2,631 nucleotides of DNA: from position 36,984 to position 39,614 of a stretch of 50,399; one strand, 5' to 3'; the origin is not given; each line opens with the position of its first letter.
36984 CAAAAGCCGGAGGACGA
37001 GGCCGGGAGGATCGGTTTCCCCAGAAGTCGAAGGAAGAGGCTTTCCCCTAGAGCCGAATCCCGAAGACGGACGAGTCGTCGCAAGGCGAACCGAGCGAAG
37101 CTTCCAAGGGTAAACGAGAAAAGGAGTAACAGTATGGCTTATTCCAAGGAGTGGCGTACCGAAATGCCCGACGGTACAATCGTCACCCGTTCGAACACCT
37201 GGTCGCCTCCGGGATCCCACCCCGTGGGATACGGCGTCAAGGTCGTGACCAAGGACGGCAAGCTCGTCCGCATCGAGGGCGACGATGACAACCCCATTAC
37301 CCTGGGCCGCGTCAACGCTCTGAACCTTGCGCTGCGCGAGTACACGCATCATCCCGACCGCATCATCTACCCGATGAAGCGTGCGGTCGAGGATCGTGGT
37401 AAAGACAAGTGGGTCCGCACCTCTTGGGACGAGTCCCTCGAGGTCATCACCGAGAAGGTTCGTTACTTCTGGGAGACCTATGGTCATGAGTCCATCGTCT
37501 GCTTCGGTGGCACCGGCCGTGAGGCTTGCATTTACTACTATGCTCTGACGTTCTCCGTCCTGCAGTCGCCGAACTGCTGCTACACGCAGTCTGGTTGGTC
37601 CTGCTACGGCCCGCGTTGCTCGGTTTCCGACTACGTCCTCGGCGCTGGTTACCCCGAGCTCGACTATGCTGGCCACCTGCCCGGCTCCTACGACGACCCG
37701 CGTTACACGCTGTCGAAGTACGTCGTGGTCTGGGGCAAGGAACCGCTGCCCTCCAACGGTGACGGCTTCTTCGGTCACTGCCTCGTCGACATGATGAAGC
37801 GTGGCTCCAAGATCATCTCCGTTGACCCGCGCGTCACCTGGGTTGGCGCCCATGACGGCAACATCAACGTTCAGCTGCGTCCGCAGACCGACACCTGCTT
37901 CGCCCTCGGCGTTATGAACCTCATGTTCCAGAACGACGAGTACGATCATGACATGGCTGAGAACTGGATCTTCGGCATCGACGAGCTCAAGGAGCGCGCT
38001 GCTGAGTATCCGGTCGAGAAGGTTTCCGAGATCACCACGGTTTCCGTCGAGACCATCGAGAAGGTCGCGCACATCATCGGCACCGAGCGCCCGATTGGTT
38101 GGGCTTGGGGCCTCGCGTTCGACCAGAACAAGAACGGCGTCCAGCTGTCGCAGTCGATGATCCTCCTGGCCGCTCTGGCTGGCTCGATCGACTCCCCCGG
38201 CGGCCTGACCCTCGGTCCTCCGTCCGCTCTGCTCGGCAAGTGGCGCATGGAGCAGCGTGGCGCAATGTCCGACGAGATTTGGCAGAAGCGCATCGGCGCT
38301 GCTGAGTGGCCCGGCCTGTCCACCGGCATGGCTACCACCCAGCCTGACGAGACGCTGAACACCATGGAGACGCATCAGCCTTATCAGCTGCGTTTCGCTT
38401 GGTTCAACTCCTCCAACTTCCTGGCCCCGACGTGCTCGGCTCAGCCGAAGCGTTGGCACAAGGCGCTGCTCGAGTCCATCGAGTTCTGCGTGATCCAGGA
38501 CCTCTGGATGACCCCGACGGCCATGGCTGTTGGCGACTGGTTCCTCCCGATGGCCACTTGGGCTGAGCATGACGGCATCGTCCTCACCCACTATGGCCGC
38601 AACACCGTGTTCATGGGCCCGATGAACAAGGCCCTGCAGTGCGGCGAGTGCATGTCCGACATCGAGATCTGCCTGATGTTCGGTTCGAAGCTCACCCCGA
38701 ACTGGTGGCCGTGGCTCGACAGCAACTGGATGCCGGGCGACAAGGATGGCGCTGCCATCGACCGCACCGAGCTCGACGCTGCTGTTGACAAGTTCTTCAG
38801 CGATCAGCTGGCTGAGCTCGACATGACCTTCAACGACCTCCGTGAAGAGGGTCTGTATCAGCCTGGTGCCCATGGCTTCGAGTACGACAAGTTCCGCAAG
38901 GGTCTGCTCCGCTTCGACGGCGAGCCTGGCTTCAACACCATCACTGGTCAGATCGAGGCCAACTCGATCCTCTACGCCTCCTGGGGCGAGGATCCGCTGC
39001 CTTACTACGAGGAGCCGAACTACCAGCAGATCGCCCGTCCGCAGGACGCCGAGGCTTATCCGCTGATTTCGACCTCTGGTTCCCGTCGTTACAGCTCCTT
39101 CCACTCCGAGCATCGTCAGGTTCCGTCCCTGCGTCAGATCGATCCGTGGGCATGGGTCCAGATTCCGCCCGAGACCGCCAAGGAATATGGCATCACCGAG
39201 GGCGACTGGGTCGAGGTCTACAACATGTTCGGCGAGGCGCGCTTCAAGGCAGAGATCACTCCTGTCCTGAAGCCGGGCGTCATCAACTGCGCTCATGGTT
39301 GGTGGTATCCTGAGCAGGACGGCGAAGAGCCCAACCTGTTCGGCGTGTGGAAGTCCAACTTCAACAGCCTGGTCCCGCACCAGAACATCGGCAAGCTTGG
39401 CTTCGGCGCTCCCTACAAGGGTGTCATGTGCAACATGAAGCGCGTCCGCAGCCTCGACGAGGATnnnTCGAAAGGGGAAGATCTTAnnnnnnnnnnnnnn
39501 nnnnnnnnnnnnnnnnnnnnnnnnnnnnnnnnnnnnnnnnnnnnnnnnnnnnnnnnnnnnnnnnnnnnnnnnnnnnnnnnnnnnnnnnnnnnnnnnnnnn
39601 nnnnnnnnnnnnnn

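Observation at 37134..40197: Electron-wire-less molybdoenzyme: bis-MGD catalytic subunit without FS0 cysteines plus a ferredoxin-derived subunit that has lost its clusters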

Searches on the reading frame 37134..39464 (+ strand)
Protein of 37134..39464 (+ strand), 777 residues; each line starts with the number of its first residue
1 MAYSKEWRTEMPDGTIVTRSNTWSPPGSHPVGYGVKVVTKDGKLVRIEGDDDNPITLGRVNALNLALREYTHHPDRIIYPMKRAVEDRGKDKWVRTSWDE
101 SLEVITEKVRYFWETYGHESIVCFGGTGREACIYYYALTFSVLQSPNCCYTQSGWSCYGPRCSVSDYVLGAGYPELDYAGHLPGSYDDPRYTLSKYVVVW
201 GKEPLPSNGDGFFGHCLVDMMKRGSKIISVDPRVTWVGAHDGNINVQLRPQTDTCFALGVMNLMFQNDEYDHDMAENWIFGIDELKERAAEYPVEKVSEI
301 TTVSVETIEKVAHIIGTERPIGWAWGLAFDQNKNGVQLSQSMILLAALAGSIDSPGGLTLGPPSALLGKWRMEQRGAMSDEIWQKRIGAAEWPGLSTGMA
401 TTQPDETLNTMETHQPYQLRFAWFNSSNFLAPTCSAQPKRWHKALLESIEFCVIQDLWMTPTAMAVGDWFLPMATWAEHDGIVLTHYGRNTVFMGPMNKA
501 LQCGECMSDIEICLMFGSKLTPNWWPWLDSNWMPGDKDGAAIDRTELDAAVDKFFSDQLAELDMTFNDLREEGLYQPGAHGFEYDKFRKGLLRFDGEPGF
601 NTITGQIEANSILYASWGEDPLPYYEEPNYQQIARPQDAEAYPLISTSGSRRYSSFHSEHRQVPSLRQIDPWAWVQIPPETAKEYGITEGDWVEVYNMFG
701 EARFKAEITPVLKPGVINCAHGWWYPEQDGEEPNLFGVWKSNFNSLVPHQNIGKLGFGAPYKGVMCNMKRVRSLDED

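Call 3: search_protein_families(library=pfam, proteins=[window:37134-39464:+], max_evalue=1)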
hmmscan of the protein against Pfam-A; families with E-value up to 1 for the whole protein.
window:37134-39464:+ (777 aa): 3 families
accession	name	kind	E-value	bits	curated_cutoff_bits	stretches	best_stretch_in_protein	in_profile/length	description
PF01568.27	Molydop_binding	-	5.2e-19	68.7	26.8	1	651-755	7-100/110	Molydopterin dinucleotide binding domain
PF00384.28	Molybdopterin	-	2e-17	63.7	24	1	76-508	1-342/353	Molybdopterin oxidoreductase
PF04879.21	Molybdop_Fe4S4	-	0.0066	16.8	22.7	1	34-60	16-42/55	Molybdopterin oxidoreductase Fe4S4 domain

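Call 4: search_protein_families(library=ncbifam, proteins=[window:37134-39464:+], max_evalue=1)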
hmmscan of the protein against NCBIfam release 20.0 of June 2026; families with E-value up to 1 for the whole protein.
window:37134-39464:+ (777 aa): 24 families
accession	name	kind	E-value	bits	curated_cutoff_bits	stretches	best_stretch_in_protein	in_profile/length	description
TIGR01591.1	Fdh-alpha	equivalog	5.4e-53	180.1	666.25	2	31-523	8-481/672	formate dehydrogenase subunit alpha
TIGR02166.1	dmsA_ynfE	subfamily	2.1e-52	178.2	777.7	2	297-727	336-756/794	DMSO/selenate family reductase complex A subunit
NF012032.0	PRK15488.1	equivalog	6.5e-40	136.8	694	1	37-738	59-731/759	thiosulfate reductase PhsA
TIGR03479.1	DMSO_red_II_alp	subfamily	6.8e-36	123.7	984.75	3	67-273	111-301/913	molybdopterin-dependent oxidoreductase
NF041884.1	selenate_YnfF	exception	4.6e-31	107.5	1650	2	66-473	95-509/798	selenate/tellurate reductase subunit YnfF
TIGR00509.1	bisC_fam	subfamily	9.4e-31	106.8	1017.55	2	217-770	197-753/772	molybdopterin guanine dinucleotide-containing S/N-oxide reductase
NF047855.1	AssmNtatRedNasC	equivalog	8.5e-30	103.6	1100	4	222-353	207-337/708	assimilatory nitrate reductase catalytic subunit NasC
NF041885.1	selenate_YnfE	exception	1.7e-29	102.3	1675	2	66-491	98-534/805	selenate/tellurate reductase subunit YnfE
NF011566.1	PRK14990.1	exception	4.8e-29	100.9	1600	2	51-356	92-415/814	dimethylsulfoxide reductase subunit A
TIGR01553.1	formate-DH-alph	equivalog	1.7e-26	92.3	814.2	4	40-110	70-137/1009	formate dehydrogenase-N subunit alpha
NF011682.0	PRK15102.1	equivalog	5.8e-23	80.9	909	3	224-357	257-395/829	trimethylamine-N-oxide reductase TorA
TIGR02164.1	torA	equivalog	5.2e-21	74.5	1465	2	20-357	39-391/824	trimethylamine-N-oxide reductase TorA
NF010055.0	PRK13532.1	equivalog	2.8e-20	72.2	904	2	252-590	298-641/830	nitrate reductase catalytic subunit NapA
TIGR01706.1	NAPA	equivalog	4.1e-20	71.7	930.55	2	272-589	318-640/830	periplasmic nitrate reductase subunit alpha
NF041783.2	mnquin_red_QrcB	equivalog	3.6e-17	61.8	440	2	31-111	62-138/695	menaquinone reductase molybdopterin-binding-like subunit QrcB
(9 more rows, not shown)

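Call 5: search_solved_structures(query=window:37134-39464:+, max_evalue=0.001, show_alignments=2)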
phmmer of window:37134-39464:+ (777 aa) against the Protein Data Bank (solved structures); distinct sequences matched with E-value up to 0.001: 46.
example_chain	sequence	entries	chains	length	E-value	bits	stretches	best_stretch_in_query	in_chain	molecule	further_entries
2e7z_A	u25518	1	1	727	1.2e-62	215.4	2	69-479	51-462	Acetylene hydratase Ahy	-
9t1s_L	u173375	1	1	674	5.8e-27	97.3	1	31-520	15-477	formate dehydrogenase (coenzyme F420)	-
9vap_A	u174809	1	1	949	7.4e-26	93.7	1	30-358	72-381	Formate dehydrogenase molybdopterin-binding subunit FdhA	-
2vpw_A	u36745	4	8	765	1.8e-24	89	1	42-323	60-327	THIOSULFATE REDUCTASE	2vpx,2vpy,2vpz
7bkb_D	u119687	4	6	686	4.3e-23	84.5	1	31-512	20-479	Formate dehydrogenase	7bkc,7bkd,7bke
7qv7_S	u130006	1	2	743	1.1e-21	79.9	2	32-357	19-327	Hydrogen dependent carbon dioxide reductase subunit FdhF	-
1e60_A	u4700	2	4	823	1.7e-21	79.3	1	86-739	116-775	Dimethyl sulfoxide/trimethylamine N-oxide reductase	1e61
1dmr_A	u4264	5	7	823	2e-21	79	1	86-739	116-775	DMSO REDUCTASE | Dimethyl sulfoxide/trimethylamine N-oxide reductase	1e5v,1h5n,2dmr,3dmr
1dms_A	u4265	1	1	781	3.2e-21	78.3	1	86-735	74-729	DMSO REDUCTASE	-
1e18_A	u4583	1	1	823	3.4e-21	78.2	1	86-739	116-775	DMSO REDUCTASE.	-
4dmr_A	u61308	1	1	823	5.4e-21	77.6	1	86-739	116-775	DMSO REDUCTASE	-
1aa6_A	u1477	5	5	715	4.1e-20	74.6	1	35-483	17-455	FORMATE DEHYDROGENASE H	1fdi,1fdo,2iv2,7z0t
1eu1_A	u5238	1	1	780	5.1e-18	67.7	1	70-735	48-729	DIMETHYL SULFOXIDE REDUCTASE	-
2nya_A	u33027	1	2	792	6.1e-16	60.8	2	282-702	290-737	Periplasmic nitrate reductase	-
2jio_A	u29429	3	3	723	1e-15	60.1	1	31-484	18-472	PERIPLASMIC NITRATE REDUCTASE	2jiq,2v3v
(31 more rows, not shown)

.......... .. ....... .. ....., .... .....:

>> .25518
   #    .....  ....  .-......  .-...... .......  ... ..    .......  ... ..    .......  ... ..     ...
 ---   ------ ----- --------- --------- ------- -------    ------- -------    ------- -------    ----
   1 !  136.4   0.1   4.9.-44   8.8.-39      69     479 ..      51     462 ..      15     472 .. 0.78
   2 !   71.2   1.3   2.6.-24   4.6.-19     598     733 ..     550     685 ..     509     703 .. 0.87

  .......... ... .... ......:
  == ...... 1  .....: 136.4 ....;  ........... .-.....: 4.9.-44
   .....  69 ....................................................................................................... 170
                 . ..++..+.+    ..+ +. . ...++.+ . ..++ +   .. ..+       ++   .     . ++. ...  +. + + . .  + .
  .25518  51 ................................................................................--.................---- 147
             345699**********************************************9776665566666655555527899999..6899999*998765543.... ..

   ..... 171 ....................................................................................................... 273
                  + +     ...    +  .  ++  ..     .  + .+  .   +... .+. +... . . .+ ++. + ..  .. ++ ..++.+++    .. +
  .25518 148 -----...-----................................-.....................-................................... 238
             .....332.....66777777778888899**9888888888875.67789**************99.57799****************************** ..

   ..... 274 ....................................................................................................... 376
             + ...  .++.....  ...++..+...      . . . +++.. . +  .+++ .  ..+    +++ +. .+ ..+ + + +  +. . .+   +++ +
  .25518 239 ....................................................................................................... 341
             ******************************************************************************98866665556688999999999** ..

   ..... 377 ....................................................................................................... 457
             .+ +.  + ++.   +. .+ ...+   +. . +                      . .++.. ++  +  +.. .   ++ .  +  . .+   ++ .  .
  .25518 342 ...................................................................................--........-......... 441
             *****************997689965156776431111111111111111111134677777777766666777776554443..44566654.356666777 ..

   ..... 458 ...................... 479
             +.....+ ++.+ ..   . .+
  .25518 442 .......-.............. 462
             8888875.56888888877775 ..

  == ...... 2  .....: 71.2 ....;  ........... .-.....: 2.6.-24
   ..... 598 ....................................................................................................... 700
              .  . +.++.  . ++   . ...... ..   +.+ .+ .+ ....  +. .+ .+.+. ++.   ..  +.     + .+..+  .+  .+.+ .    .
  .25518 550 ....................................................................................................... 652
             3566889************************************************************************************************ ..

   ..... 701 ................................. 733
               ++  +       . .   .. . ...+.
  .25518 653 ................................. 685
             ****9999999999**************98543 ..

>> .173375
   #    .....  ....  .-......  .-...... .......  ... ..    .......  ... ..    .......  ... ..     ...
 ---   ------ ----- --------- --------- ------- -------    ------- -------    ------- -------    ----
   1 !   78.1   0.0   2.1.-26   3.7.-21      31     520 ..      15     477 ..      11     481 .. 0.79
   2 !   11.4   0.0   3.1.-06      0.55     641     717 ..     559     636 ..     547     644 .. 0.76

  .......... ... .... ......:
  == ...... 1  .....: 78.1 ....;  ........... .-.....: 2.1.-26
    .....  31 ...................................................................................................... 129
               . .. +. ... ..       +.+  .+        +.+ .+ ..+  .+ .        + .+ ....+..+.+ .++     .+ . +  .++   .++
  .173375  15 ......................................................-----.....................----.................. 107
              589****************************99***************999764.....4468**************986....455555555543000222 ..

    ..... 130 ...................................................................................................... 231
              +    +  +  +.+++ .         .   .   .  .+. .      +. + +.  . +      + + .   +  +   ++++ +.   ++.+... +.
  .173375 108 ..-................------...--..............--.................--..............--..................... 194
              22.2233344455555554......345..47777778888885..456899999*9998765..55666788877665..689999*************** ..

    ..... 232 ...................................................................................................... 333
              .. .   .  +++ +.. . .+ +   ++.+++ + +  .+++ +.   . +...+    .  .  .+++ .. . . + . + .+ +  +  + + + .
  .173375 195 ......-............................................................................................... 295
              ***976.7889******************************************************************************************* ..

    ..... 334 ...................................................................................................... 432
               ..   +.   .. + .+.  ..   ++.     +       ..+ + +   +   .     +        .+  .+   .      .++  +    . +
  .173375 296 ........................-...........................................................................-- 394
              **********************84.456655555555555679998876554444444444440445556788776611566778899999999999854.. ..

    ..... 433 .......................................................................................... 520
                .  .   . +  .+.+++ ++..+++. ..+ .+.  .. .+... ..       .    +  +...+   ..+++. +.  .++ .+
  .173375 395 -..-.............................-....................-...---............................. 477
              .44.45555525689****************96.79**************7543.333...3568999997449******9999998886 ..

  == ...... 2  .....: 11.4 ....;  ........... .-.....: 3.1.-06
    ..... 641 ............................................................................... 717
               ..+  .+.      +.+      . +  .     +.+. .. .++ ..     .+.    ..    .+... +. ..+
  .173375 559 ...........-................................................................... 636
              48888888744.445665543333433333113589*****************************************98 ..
